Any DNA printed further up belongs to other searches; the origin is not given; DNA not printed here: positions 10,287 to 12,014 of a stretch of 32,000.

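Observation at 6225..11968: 5.65-kb low-GC integrase island inserted in the 3' end of a protein-coding gene (cobO), with a codon-preserving att duplication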

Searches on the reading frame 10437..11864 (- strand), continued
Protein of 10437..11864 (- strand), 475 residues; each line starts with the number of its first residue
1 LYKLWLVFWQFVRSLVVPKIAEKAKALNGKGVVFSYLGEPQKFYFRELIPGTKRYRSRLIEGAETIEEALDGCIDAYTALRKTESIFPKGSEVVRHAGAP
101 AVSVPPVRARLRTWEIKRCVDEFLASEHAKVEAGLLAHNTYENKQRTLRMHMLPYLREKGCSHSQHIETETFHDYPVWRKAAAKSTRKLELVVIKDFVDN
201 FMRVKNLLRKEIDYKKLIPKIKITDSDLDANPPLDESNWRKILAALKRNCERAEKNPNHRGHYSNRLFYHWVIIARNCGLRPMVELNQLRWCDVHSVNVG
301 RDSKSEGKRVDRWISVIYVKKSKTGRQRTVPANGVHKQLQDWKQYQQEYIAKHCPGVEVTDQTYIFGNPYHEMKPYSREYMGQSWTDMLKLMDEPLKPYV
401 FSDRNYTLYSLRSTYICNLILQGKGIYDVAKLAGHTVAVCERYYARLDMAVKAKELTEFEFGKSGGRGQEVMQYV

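Call 78: find_related_loci(query=L008:5478-7880:+, collection=viral_contigs, flank=10000)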
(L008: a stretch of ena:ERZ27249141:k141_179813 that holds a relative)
Query L008:5478-7880:+ (800 aa) in viral_contigs; peptide patterns used: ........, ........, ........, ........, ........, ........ (x = any residue, [..] = any of these).
8 stretches matched a pattern, but none encodes a relative of the query by tblastn (E <= 1e-3).

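Call 98: search_protein_families(library=padloc, proteins=[window:10437-11864:-], max_evalue=0.01)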
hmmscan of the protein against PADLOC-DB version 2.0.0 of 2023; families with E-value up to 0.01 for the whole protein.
window:10437-11864:- (475 aa): 0 families

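Call 99: search_solved_structures(query=A1, max_evalue=0.01)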
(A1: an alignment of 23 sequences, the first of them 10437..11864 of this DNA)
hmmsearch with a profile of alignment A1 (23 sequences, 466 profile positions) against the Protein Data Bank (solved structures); distinct sequences matched with E-value up to 0.01: 1.
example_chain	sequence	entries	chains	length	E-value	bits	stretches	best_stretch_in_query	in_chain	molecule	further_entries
3nrw_A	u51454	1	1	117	0.0086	18.3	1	140-211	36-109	Phage integrase/site-specific recombinase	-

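Call 104: search_protein_representatives(protein=window:10437-11816:-)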
Query: 459 residues. Proteins with E-value up to 0.001 (for the whole library): 350; up to 1e-10: 164; up to 1e-30: 69. The best 150 are listed.
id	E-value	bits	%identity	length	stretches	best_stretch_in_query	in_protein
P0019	9.9e-139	479.6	51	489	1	1-458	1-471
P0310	2.5e-112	392.6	47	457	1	5-458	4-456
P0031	8.2e-105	367.8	47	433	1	9-458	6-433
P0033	2.1e-103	363.1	43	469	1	1-445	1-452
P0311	3.7e-90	319.5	88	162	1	1-162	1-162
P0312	1.1e-88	314.7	40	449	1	2-449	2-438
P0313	3.7e-85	303.0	38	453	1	11-449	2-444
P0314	2.0e-84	300.5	39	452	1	1-450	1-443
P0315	6.3e-80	285.7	40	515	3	292-447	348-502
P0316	2.3e-72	260.8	34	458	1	1-447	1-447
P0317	2.6e-72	260.6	37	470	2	1-290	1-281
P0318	2.8e-69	250.6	34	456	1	1-447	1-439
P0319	4.1e-69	250.1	34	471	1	1-449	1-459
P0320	4.4e-69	250.0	35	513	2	3-307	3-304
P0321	1.4e-68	248.3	37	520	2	1-290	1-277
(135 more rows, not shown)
